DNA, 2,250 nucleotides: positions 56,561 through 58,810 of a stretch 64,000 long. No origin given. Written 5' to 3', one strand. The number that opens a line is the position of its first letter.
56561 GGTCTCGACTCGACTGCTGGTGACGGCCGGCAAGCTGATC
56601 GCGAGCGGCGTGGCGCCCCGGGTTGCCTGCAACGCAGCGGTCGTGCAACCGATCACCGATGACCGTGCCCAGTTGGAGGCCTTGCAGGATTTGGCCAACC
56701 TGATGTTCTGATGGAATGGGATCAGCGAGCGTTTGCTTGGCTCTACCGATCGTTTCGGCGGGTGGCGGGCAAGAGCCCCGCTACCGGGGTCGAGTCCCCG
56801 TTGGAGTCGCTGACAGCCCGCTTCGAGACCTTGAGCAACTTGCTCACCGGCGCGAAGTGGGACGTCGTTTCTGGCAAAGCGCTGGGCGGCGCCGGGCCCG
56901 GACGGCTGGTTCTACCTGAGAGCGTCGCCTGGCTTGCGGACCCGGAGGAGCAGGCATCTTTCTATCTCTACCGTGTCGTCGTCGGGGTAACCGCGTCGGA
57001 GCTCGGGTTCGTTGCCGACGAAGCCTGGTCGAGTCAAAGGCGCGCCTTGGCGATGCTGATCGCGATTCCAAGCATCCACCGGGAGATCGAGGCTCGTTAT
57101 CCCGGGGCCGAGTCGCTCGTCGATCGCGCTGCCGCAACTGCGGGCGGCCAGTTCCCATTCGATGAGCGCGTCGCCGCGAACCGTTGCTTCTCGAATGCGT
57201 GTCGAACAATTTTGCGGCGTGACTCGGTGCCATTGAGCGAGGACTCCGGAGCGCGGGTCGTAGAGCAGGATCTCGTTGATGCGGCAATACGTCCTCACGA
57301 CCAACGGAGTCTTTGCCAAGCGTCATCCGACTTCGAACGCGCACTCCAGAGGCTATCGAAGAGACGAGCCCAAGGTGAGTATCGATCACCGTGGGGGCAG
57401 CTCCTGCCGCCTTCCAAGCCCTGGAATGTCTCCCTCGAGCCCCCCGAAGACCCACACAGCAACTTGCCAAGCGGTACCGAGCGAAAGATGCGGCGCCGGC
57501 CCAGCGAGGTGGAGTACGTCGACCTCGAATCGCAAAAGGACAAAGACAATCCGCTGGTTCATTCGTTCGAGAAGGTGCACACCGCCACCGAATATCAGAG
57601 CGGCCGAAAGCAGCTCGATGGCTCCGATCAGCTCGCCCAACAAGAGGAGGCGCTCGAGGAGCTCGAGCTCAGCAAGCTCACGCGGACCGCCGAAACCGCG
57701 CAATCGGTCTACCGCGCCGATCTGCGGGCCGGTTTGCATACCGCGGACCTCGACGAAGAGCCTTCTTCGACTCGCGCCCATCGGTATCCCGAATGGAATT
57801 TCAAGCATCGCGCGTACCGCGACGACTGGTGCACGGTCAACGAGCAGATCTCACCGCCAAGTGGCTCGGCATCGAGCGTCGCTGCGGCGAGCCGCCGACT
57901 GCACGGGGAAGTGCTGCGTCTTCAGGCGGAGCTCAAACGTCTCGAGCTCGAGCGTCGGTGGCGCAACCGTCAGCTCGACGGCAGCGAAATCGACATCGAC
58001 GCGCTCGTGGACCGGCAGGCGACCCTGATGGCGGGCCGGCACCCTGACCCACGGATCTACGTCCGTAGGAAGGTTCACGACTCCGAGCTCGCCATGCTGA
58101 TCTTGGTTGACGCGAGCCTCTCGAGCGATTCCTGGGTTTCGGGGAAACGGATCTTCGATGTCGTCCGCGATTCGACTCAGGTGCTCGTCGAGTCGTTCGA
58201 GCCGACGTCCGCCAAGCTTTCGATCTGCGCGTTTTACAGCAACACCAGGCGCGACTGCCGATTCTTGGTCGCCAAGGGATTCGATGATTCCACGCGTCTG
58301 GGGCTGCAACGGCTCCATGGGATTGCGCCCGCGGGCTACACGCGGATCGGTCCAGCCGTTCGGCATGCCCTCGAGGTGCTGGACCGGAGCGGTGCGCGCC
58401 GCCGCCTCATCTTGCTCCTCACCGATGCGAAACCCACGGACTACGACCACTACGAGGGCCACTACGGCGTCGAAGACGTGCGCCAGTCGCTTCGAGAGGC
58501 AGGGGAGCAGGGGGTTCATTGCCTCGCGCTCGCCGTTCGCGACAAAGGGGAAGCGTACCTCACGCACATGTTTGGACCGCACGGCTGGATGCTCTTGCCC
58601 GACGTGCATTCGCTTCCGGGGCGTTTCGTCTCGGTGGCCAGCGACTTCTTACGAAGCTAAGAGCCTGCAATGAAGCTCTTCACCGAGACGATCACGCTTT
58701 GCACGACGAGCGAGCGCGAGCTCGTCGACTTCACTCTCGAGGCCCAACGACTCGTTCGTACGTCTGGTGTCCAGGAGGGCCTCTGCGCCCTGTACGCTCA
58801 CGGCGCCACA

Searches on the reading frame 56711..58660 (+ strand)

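Call 70: search_protein_families(library=pfam, proteins=[window:56711-58660:+], max_evalue=0.00001)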
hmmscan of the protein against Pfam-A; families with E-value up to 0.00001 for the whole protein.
window:56711-58660:+ (649 aa): 2 families
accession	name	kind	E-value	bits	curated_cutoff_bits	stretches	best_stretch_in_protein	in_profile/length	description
PF13519.12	VWA_2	-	1e-07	33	27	1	462-573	1-106/107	von Willebrand factor type A domain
PF00092.34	VWA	-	2.8e-07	31.4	23.8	1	464-619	4-149/174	von Willebrand factor type A domain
